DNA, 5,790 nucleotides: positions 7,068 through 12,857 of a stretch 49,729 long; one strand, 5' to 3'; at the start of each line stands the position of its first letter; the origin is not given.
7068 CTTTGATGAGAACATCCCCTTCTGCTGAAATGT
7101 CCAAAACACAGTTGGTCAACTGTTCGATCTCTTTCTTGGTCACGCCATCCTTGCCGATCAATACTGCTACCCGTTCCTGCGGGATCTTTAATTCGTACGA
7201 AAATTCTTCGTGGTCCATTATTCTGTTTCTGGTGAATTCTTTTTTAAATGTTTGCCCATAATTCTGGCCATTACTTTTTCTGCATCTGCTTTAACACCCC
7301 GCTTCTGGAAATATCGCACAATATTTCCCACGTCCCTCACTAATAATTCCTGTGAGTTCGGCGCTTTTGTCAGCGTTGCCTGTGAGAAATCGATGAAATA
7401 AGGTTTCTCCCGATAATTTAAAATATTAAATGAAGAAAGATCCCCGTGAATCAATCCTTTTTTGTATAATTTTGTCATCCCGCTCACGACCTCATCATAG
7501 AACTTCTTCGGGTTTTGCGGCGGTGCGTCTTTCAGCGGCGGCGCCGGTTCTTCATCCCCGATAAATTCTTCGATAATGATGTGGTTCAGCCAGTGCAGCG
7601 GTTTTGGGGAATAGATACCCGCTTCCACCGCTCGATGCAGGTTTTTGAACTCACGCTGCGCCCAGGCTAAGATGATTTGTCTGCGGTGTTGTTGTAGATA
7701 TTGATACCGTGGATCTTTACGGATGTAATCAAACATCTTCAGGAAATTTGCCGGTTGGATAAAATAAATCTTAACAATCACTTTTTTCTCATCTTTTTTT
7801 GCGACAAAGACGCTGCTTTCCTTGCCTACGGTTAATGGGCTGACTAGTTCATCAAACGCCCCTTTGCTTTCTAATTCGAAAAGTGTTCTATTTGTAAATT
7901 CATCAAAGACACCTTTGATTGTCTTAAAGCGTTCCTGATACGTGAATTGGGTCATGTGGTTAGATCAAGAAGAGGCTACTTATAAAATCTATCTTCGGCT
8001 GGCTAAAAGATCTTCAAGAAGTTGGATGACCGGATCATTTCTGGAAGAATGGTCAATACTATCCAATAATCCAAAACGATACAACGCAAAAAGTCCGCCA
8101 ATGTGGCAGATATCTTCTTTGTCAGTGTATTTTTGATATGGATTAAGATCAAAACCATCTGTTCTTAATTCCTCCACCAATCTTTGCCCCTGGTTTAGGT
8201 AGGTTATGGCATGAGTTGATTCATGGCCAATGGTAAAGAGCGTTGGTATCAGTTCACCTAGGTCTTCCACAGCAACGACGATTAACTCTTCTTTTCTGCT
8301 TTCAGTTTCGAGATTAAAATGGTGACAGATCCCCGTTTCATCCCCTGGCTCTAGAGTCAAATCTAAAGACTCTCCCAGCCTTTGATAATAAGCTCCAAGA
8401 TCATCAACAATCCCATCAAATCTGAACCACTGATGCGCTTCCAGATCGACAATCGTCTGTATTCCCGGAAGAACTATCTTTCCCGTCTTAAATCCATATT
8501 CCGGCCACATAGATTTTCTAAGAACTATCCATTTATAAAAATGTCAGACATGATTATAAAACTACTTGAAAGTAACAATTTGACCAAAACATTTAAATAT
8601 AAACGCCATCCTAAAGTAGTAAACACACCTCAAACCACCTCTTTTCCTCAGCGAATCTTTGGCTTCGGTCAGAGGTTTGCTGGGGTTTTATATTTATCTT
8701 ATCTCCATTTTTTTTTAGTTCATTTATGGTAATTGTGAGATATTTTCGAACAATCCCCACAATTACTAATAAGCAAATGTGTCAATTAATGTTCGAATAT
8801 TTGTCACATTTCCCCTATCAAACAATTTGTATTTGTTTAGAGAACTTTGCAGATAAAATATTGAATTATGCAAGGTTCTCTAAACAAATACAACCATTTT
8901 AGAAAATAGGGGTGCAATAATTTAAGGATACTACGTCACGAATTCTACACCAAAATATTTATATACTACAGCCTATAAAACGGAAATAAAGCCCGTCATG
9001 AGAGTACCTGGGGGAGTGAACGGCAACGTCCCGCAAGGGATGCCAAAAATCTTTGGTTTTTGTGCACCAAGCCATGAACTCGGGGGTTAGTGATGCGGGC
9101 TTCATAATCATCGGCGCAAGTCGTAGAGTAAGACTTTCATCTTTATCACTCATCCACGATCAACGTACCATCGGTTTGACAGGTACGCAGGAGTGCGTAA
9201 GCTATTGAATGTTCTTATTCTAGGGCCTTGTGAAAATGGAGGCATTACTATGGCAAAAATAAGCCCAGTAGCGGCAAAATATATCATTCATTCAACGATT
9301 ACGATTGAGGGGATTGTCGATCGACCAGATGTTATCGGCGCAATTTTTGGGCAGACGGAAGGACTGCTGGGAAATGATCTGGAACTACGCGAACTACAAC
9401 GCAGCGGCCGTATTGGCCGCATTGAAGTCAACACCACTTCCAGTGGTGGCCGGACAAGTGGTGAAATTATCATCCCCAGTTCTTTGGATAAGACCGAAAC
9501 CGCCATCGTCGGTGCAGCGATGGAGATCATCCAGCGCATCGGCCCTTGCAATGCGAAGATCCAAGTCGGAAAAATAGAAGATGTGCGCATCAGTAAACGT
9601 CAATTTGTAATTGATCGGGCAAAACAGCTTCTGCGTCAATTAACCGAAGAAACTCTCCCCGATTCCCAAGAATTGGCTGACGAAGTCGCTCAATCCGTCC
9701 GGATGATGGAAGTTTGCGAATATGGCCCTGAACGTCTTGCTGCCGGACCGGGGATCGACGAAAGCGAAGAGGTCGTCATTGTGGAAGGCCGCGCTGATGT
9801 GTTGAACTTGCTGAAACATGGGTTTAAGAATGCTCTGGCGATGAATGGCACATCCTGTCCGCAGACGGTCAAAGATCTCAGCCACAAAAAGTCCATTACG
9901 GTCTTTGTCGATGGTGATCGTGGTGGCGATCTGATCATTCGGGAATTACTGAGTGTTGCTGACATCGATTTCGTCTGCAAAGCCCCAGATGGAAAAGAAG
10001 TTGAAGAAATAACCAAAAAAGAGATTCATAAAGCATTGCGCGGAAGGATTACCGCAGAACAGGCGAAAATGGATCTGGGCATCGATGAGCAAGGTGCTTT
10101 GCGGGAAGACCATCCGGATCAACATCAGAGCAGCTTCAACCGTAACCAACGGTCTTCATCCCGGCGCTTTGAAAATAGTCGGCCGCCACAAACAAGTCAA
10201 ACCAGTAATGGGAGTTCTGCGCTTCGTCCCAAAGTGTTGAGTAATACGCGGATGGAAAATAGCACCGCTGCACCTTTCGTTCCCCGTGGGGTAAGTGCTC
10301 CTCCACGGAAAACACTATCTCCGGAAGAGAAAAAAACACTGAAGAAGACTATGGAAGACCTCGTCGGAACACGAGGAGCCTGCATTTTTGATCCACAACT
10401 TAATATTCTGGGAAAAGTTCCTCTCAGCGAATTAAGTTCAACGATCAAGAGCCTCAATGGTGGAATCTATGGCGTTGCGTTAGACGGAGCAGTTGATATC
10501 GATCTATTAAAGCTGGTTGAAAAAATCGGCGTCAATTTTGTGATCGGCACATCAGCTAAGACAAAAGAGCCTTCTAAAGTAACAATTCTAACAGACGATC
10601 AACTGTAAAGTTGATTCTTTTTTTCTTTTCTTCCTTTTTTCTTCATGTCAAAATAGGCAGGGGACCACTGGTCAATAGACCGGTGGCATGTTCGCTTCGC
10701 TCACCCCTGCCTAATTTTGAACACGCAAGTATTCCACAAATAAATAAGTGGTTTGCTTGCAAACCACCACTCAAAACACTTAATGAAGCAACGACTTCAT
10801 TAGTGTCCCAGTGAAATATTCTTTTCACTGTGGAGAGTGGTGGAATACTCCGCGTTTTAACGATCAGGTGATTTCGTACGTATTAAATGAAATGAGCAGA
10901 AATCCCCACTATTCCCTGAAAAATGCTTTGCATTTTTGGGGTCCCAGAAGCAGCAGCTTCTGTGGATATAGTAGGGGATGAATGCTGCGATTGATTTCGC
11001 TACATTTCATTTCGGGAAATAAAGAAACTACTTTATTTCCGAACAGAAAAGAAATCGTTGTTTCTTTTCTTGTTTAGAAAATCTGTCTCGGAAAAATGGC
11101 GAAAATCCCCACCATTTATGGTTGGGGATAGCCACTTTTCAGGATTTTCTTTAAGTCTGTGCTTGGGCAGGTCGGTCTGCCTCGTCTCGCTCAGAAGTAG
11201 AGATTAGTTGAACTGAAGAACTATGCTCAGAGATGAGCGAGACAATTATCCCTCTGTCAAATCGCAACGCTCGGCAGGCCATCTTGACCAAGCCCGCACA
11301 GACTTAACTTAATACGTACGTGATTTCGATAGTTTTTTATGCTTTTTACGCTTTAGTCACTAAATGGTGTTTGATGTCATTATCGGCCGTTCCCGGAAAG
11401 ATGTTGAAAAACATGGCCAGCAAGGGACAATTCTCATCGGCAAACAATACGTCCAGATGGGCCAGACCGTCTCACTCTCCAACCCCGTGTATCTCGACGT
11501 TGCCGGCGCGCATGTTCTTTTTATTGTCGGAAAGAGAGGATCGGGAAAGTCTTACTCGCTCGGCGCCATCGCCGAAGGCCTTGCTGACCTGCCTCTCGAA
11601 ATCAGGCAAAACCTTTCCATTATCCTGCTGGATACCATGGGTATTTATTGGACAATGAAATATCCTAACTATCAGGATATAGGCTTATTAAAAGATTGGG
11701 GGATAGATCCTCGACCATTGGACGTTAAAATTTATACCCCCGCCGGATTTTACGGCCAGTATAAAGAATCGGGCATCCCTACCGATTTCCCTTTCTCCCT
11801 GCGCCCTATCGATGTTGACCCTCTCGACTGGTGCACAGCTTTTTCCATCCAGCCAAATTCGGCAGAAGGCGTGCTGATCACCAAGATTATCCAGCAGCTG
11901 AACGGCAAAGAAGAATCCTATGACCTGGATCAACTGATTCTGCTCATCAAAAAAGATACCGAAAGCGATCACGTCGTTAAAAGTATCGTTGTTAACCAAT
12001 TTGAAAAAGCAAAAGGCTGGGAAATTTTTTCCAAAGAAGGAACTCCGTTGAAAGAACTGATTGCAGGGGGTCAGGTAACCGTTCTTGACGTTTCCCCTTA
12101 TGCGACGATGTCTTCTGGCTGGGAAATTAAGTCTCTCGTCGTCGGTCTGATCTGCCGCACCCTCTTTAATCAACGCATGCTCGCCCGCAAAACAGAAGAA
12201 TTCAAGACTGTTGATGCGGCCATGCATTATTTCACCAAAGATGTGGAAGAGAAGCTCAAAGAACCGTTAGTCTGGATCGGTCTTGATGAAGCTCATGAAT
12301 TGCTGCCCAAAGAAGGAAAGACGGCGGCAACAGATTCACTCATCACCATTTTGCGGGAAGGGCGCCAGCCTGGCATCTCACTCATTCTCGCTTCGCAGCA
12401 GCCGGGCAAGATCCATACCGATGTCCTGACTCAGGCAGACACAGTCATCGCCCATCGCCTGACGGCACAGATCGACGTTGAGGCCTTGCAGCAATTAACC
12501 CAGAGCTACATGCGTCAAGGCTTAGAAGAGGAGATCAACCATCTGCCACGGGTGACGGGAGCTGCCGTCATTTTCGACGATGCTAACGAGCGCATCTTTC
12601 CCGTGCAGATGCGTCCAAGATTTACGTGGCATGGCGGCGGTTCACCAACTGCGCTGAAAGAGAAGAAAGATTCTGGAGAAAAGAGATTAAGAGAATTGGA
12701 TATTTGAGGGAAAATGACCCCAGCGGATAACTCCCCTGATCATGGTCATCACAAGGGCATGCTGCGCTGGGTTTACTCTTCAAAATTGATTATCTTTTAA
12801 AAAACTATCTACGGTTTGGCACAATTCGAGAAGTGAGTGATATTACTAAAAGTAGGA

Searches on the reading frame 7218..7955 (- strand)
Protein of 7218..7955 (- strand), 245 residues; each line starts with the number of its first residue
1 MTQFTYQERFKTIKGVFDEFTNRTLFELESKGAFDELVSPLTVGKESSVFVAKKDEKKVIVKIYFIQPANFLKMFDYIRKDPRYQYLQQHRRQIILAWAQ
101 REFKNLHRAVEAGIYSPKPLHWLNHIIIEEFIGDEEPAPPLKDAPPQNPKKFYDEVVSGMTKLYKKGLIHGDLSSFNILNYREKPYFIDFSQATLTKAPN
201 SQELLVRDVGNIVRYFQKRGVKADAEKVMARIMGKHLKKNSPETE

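Call 59: search_protein_families(library=pfam, proteins=[window:7218-7955:-], max_evalue=0.0001)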
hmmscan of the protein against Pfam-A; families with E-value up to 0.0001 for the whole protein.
window:7218-7955:- (245 aa): 2 families
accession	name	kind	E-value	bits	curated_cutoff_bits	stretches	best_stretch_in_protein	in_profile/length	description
PF01163.29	RIO1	-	9.1e-53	179.1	22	1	49-225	2-184/187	RIO domain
PF19974.5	TCAD9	-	1.7e-05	24.6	40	1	147-193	278-324/429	Ternary complex associated domain 9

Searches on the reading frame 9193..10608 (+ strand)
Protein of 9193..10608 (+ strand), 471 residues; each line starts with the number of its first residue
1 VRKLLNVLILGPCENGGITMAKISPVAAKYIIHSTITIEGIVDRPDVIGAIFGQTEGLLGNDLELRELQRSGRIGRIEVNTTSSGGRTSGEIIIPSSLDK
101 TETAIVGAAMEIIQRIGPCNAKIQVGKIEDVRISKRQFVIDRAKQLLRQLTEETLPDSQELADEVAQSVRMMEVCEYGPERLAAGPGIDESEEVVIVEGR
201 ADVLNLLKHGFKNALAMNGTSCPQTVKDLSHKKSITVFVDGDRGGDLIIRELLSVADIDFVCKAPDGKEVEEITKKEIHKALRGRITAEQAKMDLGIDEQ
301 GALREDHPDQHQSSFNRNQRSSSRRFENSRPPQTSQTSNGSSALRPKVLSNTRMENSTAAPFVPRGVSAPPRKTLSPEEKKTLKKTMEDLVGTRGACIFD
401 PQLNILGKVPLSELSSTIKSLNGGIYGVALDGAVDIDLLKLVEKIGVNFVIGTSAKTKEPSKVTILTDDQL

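Call 16: search_protein_families(library=pfam, proteins=[window:9193-10608:+])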
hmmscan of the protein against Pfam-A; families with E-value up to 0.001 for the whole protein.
window:9193-10608:+ (471 aa): 3 families
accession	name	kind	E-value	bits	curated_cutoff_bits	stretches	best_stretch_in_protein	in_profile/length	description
PF13662.12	Toprim_4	-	1e-07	32.5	25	1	193-253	2-71/85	Toprim domain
PF13155.12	Toprim_2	-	6e-07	30.2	22.1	1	195-269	1-83/88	Toprim-like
PF01751.28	Toprim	-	2.2e-06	28.2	23.1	1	193-265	1-88/96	Toprim domain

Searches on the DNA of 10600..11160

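Call 58: search_rna_families(source=window, start=10600, end=11160, threshold=evalue, max_evalue=1)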
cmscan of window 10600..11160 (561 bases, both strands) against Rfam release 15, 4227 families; matches with E-value up to 1: 0.
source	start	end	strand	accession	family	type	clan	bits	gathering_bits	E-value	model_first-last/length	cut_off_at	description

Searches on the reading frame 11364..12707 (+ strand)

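Call 16: search_protein_families(library=pfam, proteins=[window:11364-12707:+])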
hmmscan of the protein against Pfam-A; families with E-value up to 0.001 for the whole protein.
window:11364-12707:+ (447 aa): 3 families
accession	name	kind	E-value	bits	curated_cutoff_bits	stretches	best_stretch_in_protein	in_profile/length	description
PF01935.23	DUF87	-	4.6e-11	43.7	23.2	1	33-246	4-204/220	Helicase HerA, central domain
PF05707.18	Zot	-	0.00056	19.9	20.3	0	298-372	80-153/197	Zonular occludens toxin (Zot)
PF01580.24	FtsK_SpoIIIE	-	0.00061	19.7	24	0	30-70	20-60/221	FtsK/SpoIIIE family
